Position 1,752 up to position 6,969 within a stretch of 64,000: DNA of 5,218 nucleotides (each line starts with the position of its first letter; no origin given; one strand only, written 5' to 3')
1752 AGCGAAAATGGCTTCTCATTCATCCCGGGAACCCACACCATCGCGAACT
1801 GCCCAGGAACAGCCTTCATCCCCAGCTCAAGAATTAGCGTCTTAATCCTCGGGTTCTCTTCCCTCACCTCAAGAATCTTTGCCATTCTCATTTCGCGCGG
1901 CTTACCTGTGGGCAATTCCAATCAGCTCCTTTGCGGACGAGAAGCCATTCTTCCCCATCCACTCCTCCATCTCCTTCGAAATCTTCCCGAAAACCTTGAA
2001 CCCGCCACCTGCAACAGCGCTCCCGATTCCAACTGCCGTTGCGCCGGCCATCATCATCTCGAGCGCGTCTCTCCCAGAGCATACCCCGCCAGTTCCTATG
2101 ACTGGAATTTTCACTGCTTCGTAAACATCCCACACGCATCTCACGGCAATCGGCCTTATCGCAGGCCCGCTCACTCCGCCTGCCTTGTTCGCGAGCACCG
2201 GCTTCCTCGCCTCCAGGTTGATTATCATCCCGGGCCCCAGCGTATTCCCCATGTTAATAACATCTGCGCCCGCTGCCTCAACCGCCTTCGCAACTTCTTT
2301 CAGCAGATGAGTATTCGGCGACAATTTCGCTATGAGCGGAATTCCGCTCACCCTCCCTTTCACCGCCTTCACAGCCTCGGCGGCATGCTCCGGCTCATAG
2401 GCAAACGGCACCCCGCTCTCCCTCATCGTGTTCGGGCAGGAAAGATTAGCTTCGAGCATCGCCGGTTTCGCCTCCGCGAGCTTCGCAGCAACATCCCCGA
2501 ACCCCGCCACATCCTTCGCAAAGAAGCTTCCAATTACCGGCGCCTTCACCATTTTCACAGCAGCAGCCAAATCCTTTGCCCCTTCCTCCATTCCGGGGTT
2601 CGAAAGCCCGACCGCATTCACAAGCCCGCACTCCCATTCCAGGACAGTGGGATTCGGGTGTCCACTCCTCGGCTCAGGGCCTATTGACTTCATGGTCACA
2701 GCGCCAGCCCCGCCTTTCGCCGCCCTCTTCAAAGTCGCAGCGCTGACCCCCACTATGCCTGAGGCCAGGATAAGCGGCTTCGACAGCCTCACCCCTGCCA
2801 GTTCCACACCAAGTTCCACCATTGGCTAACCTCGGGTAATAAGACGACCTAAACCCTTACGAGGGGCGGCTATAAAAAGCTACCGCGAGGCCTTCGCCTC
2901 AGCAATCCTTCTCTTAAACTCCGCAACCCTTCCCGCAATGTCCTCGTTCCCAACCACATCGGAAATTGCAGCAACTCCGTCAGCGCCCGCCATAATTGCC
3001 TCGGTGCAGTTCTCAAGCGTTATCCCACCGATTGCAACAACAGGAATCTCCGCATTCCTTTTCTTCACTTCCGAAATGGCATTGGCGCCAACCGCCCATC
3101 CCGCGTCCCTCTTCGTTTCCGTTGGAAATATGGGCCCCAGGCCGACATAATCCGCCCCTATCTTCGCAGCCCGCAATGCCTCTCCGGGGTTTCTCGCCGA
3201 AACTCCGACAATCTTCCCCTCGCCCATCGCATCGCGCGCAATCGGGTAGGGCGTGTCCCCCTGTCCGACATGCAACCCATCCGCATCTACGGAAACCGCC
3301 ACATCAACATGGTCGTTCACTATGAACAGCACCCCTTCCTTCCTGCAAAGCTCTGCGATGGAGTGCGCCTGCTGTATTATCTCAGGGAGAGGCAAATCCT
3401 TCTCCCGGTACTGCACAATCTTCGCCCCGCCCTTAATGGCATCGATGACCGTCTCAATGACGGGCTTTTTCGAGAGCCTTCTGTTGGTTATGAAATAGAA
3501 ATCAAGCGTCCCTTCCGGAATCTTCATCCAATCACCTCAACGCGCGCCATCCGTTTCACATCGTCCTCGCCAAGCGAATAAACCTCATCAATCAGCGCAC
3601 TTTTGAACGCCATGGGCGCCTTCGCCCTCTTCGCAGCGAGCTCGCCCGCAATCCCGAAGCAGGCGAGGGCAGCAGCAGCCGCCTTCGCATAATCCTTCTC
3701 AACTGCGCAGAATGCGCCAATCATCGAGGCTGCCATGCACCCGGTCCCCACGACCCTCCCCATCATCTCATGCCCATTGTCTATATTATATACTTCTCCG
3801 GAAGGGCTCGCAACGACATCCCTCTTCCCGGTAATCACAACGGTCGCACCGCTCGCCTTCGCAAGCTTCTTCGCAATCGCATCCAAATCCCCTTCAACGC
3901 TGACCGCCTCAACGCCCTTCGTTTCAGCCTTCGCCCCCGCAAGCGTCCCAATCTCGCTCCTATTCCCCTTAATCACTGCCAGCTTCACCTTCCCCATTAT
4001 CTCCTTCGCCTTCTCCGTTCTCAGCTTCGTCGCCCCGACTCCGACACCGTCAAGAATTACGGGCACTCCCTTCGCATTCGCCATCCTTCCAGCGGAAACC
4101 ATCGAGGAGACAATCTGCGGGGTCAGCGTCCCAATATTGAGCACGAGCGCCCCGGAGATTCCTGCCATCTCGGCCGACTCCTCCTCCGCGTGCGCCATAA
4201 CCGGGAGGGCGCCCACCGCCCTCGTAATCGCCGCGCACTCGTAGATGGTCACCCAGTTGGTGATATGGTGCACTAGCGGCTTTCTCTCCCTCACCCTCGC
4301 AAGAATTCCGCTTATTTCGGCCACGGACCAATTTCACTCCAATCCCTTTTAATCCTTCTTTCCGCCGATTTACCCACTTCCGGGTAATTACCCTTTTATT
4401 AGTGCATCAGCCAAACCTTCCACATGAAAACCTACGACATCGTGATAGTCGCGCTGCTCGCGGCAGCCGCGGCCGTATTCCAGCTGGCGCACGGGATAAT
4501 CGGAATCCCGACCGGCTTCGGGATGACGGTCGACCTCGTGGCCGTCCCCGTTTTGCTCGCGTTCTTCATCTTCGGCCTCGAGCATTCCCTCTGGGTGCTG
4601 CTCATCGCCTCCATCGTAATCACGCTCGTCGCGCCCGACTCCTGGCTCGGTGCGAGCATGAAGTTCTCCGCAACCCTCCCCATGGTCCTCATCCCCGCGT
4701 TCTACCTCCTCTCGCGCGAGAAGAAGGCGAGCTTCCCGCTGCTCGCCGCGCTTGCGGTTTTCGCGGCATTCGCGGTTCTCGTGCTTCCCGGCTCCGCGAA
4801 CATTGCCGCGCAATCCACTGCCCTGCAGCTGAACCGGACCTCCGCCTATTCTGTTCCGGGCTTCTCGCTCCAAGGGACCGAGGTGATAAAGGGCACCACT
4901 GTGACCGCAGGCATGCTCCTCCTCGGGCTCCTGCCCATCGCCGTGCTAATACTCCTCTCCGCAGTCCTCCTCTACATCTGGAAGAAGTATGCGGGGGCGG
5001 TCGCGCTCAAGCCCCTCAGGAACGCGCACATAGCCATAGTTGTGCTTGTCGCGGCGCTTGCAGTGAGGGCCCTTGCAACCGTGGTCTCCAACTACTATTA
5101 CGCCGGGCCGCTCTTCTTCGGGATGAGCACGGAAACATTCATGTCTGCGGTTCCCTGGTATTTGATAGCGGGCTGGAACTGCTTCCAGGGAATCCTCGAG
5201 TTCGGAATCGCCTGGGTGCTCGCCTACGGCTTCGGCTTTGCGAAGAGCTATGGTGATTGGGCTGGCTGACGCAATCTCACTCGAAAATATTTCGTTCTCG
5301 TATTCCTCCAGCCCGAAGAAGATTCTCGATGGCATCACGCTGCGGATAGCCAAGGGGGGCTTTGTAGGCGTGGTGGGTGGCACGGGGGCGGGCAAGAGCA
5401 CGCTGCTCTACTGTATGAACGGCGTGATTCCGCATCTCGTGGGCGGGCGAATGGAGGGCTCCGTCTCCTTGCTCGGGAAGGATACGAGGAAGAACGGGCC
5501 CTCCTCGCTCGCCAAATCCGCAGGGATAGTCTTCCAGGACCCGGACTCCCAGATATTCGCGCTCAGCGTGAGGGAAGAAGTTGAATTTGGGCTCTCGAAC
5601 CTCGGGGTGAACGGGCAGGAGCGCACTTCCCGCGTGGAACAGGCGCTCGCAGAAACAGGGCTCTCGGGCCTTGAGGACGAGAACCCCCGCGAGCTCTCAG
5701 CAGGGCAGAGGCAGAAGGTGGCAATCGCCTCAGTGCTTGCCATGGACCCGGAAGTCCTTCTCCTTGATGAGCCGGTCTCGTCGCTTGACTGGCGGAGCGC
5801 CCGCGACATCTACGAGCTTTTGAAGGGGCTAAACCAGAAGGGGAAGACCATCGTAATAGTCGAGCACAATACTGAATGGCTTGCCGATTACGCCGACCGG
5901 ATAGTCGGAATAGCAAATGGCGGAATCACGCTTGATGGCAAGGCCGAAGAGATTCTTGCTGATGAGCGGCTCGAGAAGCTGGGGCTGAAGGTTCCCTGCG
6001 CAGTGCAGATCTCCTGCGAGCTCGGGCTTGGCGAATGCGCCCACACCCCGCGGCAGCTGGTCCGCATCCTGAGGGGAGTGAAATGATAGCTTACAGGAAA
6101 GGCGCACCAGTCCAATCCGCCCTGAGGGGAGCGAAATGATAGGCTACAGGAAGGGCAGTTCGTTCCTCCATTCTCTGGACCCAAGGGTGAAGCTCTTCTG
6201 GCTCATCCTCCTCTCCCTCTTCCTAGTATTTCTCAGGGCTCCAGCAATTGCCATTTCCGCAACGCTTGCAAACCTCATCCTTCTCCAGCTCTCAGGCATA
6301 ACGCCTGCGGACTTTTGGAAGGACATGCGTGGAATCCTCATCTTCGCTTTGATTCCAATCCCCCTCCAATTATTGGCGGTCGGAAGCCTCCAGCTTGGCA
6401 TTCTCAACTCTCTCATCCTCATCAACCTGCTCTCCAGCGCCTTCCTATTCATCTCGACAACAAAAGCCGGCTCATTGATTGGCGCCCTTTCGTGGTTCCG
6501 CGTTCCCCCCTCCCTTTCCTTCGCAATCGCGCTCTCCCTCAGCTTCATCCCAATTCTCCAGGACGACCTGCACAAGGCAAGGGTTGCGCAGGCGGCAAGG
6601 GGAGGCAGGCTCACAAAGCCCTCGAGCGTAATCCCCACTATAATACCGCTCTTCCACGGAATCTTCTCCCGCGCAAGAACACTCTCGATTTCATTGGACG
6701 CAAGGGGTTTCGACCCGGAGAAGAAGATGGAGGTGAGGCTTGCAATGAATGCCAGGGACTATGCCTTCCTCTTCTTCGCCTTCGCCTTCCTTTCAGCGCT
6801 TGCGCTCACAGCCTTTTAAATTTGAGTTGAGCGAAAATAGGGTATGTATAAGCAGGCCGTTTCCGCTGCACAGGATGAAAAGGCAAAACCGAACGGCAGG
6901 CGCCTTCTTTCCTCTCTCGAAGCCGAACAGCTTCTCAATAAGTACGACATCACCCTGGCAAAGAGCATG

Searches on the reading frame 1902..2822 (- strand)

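Call 65: search_protein_families(library=pfam, proteins=[window:1902-2822:-], max_evalue=0.0001)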
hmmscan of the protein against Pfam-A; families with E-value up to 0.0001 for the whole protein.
window:1902-2822:- (306 aa): 3 families
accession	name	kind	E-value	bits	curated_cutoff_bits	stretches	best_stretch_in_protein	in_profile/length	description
PF01180.27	DHO_dh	-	1.1e-68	232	27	1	4-289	2-291/291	Dihydroorotate dehydrogenase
PF03060.21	NMO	-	3.3e-05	23.9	28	1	213-269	166-224/331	Nitronate monooxygenase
PF01207.24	Dus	-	5.1e-05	23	20.4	0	110-269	70-216/311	Dihydrouridine synthase (Dus)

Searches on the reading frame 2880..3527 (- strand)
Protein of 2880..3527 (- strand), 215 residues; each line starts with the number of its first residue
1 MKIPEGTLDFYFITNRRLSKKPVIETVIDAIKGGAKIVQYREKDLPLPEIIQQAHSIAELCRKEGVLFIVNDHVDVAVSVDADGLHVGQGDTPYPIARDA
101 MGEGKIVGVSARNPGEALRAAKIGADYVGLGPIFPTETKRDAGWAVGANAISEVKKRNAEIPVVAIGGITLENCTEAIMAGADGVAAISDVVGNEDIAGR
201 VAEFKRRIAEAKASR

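Call 65: search_protein_families(library=pfam, proteins=[window:2880-3527:-], max_evalue=0.0001)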
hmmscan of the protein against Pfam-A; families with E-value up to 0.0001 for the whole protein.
window:2880-3527:- (215 aa): 1 family
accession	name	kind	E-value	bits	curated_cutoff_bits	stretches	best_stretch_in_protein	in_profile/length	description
PF02581.23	TMP-TENI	-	2.9e-61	206.4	27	1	10-191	1-180/180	Thiamine monophosphate synthase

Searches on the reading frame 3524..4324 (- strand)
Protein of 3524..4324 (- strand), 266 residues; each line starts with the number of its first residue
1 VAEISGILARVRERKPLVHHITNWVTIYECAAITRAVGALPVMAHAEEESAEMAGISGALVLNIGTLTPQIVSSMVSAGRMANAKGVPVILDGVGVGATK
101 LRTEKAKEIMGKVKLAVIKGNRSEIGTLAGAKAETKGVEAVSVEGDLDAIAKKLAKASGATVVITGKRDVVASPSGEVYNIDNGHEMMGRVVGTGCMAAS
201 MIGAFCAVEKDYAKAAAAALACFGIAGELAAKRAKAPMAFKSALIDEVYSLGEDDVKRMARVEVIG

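Call 65: search_protein_families(library=pfam, proteins=[window:3524-4324:-], max_evalue=0.0001)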
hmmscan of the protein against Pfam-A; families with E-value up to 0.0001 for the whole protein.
window:3524-4324:- (266 aa): 3 families
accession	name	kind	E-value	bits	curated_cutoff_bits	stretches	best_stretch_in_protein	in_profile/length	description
PF02110.20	HK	-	1e-73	248.2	27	1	8-252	1-245/247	Hydroxyethylthiazole kinase family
PF01256.23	Carb_kinase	-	1.8e-12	47.7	27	1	78-239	84-232/242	NAD(P)H-hydrate dehydratase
PF08543.17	Phos_pyr_kin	-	1.8e-06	28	27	1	64-219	66-224/246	Phosphomethylpyrimidine kinase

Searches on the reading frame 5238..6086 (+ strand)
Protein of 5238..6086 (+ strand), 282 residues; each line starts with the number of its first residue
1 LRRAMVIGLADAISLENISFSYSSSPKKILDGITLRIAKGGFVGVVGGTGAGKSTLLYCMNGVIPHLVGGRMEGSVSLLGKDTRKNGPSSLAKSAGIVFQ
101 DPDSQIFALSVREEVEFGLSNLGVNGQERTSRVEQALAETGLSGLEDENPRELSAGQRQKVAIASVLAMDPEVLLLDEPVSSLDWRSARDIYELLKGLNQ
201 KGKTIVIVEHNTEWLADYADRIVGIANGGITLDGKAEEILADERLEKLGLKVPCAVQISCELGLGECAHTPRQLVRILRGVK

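Call 65: search_protein_families(library=pfam, proteins=[window:5238-6086:+], max_evalue=0.0001)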
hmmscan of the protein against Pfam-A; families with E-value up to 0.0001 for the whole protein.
window:5238-6086:+ (282 aa): 3 families
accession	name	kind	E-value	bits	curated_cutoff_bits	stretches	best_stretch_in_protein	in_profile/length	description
PF00005.33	ABC_tran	-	1.3e-27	97.5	25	1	30-180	1-136/137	ABC transporter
PF13304.12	AAA_21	-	2.4e-09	38.1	27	1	114-208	195-296/304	AAA domain, putative AbiEii toxin, Type IV TA system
PF02463.25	SMC_N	-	2.2e-06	27.7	40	1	40-226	24-212/220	RecF/RecN/SMC N terminal domain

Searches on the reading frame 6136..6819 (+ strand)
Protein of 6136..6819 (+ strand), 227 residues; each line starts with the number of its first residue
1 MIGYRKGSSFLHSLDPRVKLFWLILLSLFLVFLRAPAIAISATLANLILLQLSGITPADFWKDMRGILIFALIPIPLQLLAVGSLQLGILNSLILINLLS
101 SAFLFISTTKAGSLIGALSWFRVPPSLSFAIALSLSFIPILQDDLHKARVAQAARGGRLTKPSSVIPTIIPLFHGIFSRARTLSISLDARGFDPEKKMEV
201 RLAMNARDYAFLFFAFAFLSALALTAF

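Call 11: search_protein_families(library=pfam, proteins=[window:6136-6819:+], max_evalue=0.001)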
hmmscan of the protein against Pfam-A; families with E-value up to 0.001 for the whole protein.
window:6136-6819:+ (227 aa): 1 family
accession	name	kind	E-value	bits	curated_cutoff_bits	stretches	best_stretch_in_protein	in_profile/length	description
PF02361.21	CbiQ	-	5.4e-22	78.9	25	1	8-198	2-214/216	Cobalt transport protein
